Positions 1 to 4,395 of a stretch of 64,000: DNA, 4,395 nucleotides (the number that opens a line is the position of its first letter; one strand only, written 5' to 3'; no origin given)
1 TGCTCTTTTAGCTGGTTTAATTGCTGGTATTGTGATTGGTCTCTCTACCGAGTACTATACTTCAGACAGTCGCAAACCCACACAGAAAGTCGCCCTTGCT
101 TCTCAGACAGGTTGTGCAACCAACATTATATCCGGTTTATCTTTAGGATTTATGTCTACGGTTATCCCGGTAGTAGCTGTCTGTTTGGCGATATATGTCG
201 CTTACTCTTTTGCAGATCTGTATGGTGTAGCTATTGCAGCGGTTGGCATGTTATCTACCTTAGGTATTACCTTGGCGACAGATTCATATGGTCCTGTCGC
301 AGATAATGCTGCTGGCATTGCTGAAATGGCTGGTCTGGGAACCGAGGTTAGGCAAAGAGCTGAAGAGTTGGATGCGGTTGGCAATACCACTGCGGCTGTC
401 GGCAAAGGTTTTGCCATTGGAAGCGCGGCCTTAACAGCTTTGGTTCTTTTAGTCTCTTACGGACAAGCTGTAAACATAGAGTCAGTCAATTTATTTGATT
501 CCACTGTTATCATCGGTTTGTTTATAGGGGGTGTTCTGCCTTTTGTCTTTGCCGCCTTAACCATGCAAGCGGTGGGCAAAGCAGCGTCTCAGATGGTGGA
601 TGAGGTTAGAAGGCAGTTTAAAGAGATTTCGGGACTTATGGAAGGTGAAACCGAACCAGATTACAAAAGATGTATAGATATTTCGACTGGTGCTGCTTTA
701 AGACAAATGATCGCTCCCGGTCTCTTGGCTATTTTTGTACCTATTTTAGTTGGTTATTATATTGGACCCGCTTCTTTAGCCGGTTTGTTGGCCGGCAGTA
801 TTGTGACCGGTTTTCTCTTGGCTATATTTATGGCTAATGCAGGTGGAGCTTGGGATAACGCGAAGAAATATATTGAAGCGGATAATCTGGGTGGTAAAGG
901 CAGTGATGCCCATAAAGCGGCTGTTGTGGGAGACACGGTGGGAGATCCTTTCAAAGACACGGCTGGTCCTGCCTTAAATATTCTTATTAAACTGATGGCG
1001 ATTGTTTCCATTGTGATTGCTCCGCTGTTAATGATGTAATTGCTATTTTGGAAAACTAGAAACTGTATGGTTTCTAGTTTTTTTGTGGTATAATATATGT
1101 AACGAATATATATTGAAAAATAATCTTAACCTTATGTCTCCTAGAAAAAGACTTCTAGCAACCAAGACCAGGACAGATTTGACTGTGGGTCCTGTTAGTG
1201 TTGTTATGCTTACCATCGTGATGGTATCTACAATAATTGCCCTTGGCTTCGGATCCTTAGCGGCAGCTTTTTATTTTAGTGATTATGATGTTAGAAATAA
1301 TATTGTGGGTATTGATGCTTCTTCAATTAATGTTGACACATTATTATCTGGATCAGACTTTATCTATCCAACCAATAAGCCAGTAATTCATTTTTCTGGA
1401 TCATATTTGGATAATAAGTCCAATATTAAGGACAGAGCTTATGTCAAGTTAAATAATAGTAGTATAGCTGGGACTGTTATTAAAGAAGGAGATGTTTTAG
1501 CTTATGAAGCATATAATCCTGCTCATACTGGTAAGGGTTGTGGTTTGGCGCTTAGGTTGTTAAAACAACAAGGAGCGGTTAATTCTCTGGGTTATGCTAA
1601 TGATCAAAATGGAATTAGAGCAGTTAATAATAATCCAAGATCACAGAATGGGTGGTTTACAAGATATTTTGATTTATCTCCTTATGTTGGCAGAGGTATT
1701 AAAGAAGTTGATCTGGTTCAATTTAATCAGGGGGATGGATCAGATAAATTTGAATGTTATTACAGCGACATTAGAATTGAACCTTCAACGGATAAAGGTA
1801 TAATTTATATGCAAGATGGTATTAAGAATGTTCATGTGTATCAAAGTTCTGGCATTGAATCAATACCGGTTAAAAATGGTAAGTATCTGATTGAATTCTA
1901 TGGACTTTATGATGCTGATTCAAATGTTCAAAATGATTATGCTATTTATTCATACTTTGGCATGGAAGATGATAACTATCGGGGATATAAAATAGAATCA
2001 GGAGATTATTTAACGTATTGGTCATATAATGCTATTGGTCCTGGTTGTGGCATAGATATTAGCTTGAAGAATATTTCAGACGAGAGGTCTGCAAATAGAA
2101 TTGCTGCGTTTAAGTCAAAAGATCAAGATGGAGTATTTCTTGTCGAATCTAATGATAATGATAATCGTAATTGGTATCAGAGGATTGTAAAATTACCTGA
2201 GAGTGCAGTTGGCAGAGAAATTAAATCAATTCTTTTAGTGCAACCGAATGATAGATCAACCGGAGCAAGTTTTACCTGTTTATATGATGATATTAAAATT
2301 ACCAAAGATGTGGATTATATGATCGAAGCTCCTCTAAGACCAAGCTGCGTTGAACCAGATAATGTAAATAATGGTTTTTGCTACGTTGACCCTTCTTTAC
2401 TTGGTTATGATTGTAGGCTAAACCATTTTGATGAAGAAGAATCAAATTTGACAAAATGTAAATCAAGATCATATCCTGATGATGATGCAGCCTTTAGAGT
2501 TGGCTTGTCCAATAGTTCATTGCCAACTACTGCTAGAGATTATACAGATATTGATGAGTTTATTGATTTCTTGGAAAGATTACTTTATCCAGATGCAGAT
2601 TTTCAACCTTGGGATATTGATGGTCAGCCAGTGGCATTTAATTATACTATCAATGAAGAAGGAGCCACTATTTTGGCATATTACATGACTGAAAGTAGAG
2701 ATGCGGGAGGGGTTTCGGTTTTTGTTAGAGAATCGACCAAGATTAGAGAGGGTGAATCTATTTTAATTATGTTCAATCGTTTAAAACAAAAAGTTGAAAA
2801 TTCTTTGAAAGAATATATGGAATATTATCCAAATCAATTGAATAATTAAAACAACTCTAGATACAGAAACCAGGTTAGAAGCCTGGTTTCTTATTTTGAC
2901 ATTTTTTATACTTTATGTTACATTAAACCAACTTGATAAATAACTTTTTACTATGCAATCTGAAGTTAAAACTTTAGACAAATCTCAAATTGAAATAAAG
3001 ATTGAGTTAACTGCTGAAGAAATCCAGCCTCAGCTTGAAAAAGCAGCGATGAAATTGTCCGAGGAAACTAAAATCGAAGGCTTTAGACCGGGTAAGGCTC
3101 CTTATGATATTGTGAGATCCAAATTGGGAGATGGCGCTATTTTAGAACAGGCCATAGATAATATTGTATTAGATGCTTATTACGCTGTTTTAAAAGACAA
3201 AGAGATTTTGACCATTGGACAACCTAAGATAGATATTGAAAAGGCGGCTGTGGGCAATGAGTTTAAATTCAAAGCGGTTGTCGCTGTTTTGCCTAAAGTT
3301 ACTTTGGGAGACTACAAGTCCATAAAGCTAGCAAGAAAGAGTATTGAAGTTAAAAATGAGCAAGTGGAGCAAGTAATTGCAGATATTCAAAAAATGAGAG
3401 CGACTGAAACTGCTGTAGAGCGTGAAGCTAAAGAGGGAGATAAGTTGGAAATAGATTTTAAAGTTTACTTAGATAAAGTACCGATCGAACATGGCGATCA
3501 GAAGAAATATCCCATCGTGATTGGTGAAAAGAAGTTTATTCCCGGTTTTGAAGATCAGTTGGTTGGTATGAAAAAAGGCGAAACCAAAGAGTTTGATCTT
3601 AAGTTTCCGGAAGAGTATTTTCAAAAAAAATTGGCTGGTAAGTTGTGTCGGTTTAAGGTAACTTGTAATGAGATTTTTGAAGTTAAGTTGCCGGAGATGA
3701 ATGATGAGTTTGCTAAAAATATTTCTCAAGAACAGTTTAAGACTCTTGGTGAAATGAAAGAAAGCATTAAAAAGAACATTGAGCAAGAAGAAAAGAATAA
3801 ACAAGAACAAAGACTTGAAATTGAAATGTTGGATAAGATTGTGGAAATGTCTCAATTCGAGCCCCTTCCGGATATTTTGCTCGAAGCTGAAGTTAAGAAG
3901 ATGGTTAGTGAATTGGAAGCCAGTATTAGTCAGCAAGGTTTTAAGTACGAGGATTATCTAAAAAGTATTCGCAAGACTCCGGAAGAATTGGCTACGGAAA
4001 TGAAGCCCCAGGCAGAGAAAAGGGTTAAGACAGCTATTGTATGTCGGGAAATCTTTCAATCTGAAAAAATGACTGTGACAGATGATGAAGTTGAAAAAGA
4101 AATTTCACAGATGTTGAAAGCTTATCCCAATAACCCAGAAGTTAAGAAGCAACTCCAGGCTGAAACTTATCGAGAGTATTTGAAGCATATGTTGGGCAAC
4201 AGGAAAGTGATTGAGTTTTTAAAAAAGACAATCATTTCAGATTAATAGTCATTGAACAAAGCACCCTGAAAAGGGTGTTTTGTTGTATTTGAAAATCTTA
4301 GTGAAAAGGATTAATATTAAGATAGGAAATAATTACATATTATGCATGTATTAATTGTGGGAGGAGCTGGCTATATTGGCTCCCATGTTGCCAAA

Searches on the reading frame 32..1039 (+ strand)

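Call 35: search_protein_families(library=pfam, proteins=[window:32-1039:+], max_evalue=0.001)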
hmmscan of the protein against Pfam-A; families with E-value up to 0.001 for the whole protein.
window:32-1039:+ (335 aa): 1 family
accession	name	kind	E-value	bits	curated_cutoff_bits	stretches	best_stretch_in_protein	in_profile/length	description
PF03030.21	H_PPase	-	3.9e-159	531.7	29.7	1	1-329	317-645/645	Inorganic H+ pyrophosphatase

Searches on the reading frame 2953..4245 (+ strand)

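Call 35: search_protein_families(library=pfam, proteins=[window:2953-4245:+], max_evalue=0.001)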
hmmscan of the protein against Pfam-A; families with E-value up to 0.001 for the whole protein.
window:2953-4245:+ (430 aa): 3 families
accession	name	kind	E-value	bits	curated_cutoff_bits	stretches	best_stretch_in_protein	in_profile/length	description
PF05697.18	Trigger_N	-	1e-36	126.8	22.2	1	1-144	1-143/144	Bacterial trigger factor protein (TF)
PF05698.19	Trigger_C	-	7.2e-33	114.4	22.7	1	264-424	1-161/162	Bacterial trigger factor protein (TF) C-terminus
PF00254.34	FKBP_C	-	1.8e-14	54.3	21.1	1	157-234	3-81/94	FKBP-type peptidyl-prolyl cis-trans isomerase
